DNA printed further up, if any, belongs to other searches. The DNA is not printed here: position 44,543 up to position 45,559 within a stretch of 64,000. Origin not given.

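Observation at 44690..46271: Translationally coupled DUF4145 / coiled-coil two-gene cassette: best candidate for an undescribed conflict (defence or toxin-type) system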

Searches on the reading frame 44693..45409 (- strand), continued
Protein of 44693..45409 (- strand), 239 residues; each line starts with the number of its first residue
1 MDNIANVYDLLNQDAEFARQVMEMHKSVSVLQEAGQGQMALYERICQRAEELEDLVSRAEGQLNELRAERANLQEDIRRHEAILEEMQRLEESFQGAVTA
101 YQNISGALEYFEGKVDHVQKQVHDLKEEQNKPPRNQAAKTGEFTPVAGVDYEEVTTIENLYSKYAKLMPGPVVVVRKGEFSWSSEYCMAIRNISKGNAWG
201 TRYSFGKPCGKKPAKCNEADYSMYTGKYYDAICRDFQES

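Call 45: search_protein_families(library=pfam, proteins=[L001:7154-8005:+, L003:1186-2040:+, L006:1064-1930:+, L007:9166-10005:+], max_evalue=1)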
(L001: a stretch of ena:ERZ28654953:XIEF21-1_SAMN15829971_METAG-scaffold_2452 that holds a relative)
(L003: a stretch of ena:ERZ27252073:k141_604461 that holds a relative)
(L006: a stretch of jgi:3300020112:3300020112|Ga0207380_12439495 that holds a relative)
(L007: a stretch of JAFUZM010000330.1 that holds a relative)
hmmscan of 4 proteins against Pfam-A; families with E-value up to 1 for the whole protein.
L001:7154-8005:+ (284 aa): 2 families
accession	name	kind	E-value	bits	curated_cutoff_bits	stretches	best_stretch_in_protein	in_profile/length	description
PF13643.11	DUF4145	-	0.0005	20.5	23.1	1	30-122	8-86/88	Domain of unknown function (DUF4145)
PF05168.19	HEPN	-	0.28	11.8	22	1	21-50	11-40/117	HEPN domain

L003:1186-2040:+ (285 aa): 1 family
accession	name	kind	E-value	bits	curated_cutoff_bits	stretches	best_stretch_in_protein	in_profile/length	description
PF13643.11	DUF4145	-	0.0015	19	23.1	1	32-121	9-84/88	Domain of unknown function (DUF4145)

L006:1064-1930:+ (289 aa): 2 families
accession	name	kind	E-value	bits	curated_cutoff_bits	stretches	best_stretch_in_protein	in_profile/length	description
PF06345.17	Drf_DAD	-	0.071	13.6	27.3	0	279-289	4-14/15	DRF Autoregulatory Domain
PF05168.19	HEPN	-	0.13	12.8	22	0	25-65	13-53/117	HEPN domain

L007:9166-10005:+ (280 aa): 1 family
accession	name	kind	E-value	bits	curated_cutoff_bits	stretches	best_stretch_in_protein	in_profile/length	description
PF16878.10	SIX1_SD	-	0.11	13.4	27.4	0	66-84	55-73/113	Transcriptional regulator, SIX1, N-terminal SD domain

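Call 54: fold_search(model_id=the predicted structure, library=pdb)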
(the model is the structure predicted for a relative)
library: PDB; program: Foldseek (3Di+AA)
matches with E <= 10: 164; with E <= 0.001: 0
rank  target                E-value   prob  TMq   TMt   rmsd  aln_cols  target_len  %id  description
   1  4ckg_A                8.2e-02  0.41  0.24  0.17  16.1       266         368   14  Helical reconstruction of ACAP1(BAR-PH domain) decorated membrane tubules by cryo-electron microscopy (released 2014-10-15)
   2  5h3d_A                1.9e-01  0.13  0.15  0.12  16.5       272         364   13  Helical structure of membrane tubules decorated by ACAP1 (BARPH doamin) protein by cryo-electron microscopy and MD sim (released 2019-01-16)
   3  7emf_0                9.0e-01  0.06  0.14  0.13  29.9       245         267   12  Human Mediator (deletion of MED1-IDR) in a Tail-extended conformation (released 2021-05-05)
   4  8d06_A                1.1e+00  0.84  0.21  0.61   2.9        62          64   18  Hallucinated C3 protein assembly HALC3_104 (released 2022-09-28)
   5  6xi6                  1.2e+00  0.51  0.19  0.17   4.2        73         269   23  Hierarchical design of multi-scale protein complexes by combinatorial assembly of oligomeric helical bundle and repeat p (released 2021-06-02)
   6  5izs_A                1.3e+00  0.63  0.20  0.51   4.5        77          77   25  De novo design of protein homo-oligomers with modular hydrogen bond network-mediated specificity (released 2016-05-25)
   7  5izs_E                1.4e+00  0.54  0.18  0.44   4.6        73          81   26  De novo design of protein homo-oligomers with modular hydrogen bond network-mediated specificity (released 2016-05-25)
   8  3jb9_b                1.5e+00  0.13  0.16  0.39   7.6        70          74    8  Cryo-EM structure of the yeast spliceosome at 3.6 angstrom resolution (released 2015-09-23)
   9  3jcm_O                1.5e+00  0.12  0.16  0.38   7.9        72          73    8  Cryo-EM structure of the spliceosomal U4/U6.U5 tri-snRNP (released 2016-02-24)
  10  9fnn_A                1.5e+00  0.05  0.10  0.04  10.3        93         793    9  Cryo-EM structure of the c-di-GMP-saturated 'crown'less Bcs macrocomplex for cellulose secretion in E. coli (released 2024-10-16)
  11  6dlm_B                1.7e+00  0.28  0.17  0.41   4.9        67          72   18  DHD127 (released 2018-12-19)
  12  3jb9_E                1.7e+00  0.09  0.15  0.28   7.9        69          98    9  Cryo-EM structure of the yeast spliceosome at 3.6 angstrom resolution (released 2015-09-23)
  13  6ff7_w                1.8e+00  0.77  0.20  0.72   2.4        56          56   16  human Bact spliceosome core structure (released 2019-03-13)
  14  5izs_F                1.8e+00  0.44  0.19  0.45   4.7        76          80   25  De novo design of protein homo-oligomers with modular hydrogen bond network-mediated specificity (released 2016-05-25)
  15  5izs_D                1.8e+00  0.44  0.19  0.44   4.6        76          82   25  De novo design of protein homo-oligomers with modular hydrogen bond network-mediated specificity (released 2016-05-25)
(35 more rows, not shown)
